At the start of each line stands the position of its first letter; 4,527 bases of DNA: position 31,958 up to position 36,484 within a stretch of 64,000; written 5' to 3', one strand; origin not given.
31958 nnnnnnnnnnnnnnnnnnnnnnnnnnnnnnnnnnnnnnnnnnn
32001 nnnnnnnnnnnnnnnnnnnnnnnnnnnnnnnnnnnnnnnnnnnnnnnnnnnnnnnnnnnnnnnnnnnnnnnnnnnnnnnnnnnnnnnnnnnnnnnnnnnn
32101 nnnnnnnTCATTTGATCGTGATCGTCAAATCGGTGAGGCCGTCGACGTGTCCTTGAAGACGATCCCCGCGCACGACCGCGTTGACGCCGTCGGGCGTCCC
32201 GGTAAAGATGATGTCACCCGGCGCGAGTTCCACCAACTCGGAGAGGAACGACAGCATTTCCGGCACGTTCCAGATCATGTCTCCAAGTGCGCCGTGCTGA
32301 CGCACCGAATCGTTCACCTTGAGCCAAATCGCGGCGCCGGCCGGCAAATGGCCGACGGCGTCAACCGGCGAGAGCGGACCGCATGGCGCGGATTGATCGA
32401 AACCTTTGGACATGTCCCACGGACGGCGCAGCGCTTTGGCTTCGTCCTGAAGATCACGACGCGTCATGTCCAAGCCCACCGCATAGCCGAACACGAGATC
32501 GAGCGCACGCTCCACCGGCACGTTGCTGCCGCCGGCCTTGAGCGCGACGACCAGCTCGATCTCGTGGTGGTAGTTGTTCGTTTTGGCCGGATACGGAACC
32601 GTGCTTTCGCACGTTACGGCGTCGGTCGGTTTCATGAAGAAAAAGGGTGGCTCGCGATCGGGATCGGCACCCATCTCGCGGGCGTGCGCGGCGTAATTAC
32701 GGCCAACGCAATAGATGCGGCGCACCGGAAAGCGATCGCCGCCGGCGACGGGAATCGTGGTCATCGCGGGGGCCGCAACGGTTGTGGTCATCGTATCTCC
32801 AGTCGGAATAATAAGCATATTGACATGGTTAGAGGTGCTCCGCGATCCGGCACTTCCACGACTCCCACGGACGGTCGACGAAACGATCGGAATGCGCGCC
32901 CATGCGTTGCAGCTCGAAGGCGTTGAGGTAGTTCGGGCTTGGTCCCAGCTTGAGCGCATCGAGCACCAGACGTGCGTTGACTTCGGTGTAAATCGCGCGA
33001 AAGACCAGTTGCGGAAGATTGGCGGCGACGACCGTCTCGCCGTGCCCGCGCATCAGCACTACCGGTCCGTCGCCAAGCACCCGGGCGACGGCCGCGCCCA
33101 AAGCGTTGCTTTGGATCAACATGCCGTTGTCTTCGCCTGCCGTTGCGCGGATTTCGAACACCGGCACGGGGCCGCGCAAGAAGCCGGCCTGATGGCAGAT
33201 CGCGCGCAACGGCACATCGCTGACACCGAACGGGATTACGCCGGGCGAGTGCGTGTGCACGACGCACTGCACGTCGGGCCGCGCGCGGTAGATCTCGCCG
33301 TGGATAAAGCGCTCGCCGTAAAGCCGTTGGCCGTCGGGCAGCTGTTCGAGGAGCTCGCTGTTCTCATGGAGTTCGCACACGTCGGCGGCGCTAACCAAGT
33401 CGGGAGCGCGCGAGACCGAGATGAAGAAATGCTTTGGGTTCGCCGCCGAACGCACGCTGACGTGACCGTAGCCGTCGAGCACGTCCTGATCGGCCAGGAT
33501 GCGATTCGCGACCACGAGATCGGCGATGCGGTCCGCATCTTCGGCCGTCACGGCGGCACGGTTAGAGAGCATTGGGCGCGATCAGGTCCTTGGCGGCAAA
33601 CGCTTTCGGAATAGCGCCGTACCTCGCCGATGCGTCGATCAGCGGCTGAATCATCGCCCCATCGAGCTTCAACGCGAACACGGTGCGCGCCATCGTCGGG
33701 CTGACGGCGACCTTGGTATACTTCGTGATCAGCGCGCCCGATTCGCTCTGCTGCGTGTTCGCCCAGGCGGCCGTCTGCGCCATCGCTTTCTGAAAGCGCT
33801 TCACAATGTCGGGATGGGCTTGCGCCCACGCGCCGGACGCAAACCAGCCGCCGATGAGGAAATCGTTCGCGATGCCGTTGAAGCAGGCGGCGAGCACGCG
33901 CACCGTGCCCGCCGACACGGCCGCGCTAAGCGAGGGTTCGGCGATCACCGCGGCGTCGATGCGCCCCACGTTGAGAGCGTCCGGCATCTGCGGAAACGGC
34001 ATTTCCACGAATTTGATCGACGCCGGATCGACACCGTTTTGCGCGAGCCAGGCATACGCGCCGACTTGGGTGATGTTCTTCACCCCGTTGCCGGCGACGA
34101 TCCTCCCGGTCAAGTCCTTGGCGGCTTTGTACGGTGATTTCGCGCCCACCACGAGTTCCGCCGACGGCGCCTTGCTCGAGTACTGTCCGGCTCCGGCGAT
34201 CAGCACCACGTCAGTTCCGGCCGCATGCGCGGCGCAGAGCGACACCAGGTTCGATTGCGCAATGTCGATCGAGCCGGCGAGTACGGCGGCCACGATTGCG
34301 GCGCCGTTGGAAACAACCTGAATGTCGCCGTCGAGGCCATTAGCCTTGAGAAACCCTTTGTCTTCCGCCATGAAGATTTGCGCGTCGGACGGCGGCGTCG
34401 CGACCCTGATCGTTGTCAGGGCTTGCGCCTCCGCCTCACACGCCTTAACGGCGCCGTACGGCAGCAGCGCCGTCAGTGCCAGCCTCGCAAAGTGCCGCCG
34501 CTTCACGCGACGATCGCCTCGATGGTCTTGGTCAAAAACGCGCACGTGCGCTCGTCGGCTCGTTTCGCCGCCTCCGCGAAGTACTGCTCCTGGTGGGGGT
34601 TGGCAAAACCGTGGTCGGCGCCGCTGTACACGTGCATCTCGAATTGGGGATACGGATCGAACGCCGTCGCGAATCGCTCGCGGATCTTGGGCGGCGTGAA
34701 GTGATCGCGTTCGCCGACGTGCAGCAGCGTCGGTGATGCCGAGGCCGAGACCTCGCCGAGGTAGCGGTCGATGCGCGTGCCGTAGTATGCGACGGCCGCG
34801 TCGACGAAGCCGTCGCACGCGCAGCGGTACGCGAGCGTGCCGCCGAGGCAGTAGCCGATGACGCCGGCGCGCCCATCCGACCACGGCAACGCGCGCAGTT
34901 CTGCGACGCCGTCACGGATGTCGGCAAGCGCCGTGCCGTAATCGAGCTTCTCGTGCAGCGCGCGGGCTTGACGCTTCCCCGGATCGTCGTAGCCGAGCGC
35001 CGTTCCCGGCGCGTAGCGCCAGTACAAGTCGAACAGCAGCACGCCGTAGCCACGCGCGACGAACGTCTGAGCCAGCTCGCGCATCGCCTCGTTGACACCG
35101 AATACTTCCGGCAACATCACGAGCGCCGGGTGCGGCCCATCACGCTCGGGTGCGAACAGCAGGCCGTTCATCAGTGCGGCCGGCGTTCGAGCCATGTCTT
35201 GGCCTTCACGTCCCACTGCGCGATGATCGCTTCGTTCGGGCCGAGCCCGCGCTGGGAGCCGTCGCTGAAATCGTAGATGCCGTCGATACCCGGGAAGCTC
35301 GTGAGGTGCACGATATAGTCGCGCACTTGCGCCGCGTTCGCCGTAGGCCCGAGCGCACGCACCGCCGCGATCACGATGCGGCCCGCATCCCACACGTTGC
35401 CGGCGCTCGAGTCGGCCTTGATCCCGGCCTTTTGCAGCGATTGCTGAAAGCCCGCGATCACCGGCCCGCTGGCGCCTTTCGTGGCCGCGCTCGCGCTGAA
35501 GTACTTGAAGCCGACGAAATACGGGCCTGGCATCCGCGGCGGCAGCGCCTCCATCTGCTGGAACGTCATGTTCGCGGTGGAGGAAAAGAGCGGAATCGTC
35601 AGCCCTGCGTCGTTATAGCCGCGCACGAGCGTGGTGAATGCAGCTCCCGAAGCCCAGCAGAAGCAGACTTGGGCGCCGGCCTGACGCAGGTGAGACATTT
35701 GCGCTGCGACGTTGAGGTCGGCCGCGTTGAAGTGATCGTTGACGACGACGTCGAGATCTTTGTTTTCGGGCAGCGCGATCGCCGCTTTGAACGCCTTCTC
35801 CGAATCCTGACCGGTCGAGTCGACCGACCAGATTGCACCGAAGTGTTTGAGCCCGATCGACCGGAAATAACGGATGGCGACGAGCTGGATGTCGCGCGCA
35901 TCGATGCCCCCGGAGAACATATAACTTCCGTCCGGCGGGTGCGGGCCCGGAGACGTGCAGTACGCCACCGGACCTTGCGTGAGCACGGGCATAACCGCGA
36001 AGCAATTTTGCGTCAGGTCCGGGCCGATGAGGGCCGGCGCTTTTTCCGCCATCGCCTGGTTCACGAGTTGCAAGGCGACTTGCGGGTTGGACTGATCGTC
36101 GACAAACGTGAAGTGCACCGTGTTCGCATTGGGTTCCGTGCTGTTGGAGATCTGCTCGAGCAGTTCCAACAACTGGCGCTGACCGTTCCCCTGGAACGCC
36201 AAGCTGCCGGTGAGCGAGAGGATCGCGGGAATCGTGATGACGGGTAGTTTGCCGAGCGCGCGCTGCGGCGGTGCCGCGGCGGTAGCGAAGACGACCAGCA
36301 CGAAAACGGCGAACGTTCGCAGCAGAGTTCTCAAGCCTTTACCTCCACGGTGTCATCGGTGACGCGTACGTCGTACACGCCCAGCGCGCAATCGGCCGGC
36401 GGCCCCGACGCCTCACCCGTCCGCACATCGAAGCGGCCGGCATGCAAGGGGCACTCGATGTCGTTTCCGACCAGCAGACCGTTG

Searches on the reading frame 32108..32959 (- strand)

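Call 61: search_protein_families(library=pfam, proteins=[window:32108-32959:-], max_evalue=0.0001)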
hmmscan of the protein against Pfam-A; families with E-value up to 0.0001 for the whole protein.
window:32108-32959:- (283 aa): 1 family
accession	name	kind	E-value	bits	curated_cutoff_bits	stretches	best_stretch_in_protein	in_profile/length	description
PF01557.24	FAA_hydrolase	-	1.1e-53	182.5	23.9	1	82-282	2-213/214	Fumarylacetoacetate (FAA) hydrolase C-terminal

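Call 77: search_protein_families(library=ncbifam, proteins=[window:32108-32959:-], max_evalue=0.01)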
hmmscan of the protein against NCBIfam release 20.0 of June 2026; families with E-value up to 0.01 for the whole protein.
window:32108-32959:- (283 aa): 6 families
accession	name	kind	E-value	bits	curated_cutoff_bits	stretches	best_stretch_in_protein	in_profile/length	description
NF007967.0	PRK10691.1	equivalog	4.4e-44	150.4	201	1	77-275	14-212/219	fumarylacetoacetate hydrolase family protein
TIGR02303.1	HpaG-C-term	equivalog_domain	7.4e-35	120.6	276.4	1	80-282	43-242/245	4-hydroxyphenylacetate degradation bifunctional isomerase/decarboxylase, C-terminal subunit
NF053535.1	DhyDRhmHlse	equivalog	7.2e-28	97.7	500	1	79-262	70-250/284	2,4-didehydro-3-deoxy-L-rhamnonate hydrolase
NF011750.0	PRK15203.1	equivalog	8.6e-28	97.3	811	1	79-279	222-419/429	4-hydroxyphenylacetate degradation bifunctional isomerase/decarboxylase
TIGR02305.1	HpaG-N-term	equivalog_domain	4.8e-20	71.9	228.65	1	94-279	19-202/205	4-hydroxyphenylacetate degradation bifunctional isomerase/decarboxylase, N-terminal subunit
NF009399.0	PRK12764.1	equivalog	1.4e-17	63.9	444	1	79-276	21-213/501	fumarylacetoacetate hydrolase family protein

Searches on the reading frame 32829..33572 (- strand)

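Call 61: search_protein_families(library=pfam, proteins=[window:32829-33572:-], max_evalue=0.0001)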
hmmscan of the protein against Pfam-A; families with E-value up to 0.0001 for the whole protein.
window:32829-33572:- (247 aa): 1 family
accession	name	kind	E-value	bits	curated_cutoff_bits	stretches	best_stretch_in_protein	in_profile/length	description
PF00596.27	Aldolase_II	-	2.1e-24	86.8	22.2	1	18-203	2-182/183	Class II Aldolase and Adducin N-terminal domain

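Call 77: search_protein_families(library=ncbifam, proteins=[window:32829-33572:-], max_evalue=0.01)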
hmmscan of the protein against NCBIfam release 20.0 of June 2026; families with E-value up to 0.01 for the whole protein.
window:32829-33572:- (247 aa): 23 families
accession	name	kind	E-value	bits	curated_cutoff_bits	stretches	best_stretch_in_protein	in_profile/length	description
NF053537.1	DhpthDcsPhtC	equivalog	7e-24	84.5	200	1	21-224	6-211/232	3,4-dihydroxyphthalate decarboxylase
NF005484.0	PRK07090.1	equivalog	2.1e-14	53.4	261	1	15-211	31-218/260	aldolase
NF005186.0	PRK06661.1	equivalog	9.5e-12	45.1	339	1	17-201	8-185/235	hypothetical protein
NF005123.0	PRK06557.1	subfamily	2e-11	44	251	1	90-211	85-200/223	L-ribulose-5-phosphate 4-epimerase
NF004855.0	PRK06208.1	subfamily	3.1e-11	43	255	1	4-208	32-229/274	class II aldolase/adducin family protein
NF005689.0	PRK07490.1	equivalog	2.4e-09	36.7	260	1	10-210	9-203/248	hypothetical protein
NF005451.0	PRK07044.1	subfamily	2.1e-08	33.5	207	1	6-209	13-209/256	aldolase II superfamily protein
NF053831.1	RU1PAldHalo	equivalog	3.8e-07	29.8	300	1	86-224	70-199/208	ribulose-1-phosphate aldolase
TIGR03328.1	salvage_mtnB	equivalog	1.2e-06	28.1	137.05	1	36-110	19-90/194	methylthioribulose 1-phosphate dehydratase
NF005068.0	PRK06486.1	equivalog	1.5e-06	27.6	269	1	89-188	101-194/262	aldolase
NF006672.0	PRK09220.1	equivalog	3.5e-06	26.6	226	1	36-110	33-103/209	methylthioribulose 1-phosphate dehydratase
NF006208.0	PRK08333.1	equivalog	3.9e-06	26.6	267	1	87-203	72-180/189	aldolase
NF004979.0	PRK06357.1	equivalog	5.5e-06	25.9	216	1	34-140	26-135/221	hypothetical protein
NF040649.1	FucA_Meth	equivalog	6.4e-05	23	250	1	33-127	21-108/179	L-fuculose phosphate aldolase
NF005984.0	PRK08087.1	subfamily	0.0002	21.2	264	1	87-210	73-188/215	L-fuculose-phosphate aldolase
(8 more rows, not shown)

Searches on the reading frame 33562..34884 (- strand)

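Call 61: search_protein_families(library=pfam, proteins=[window:33562-34884:-], max_evalue=0.0001)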
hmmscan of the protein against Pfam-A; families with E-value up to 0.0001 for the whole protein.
window:33562-34884:- (440 aa): 3 families
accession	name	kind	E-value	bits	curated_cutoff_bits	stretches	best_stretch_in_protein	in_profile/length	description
PF09084.16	NMT1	-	2.4e-22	80.3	20.5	1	168-380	5-214/216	NMT1/THI5 like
PF13379.11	NMT1_2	-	5e-15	56.4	24.7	1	167-379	18-242/252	NMT1-like family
PF12974.12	Phosphonate-bd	-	3.9e-08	33.4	27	1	181-333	26-186/242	ABC transporter, phosphonate, periplasmic substrate-binding protein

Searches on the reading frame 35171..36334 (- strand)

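Call 61: search_protein_families(library=pfam, proteins=[window:35171-36334:-], max_evalue=0.0001)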
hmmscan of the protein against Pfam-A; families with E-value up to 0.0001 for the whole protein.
window:35171-36334:- (387 aa): 1 family
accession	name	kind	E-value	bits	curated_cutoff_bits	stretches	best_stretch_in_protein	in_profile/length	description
PF13458.12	Peripla_BP_6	-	3.2e-29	103.1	31.7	1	33-375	2-339/343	Periplasmic binding protein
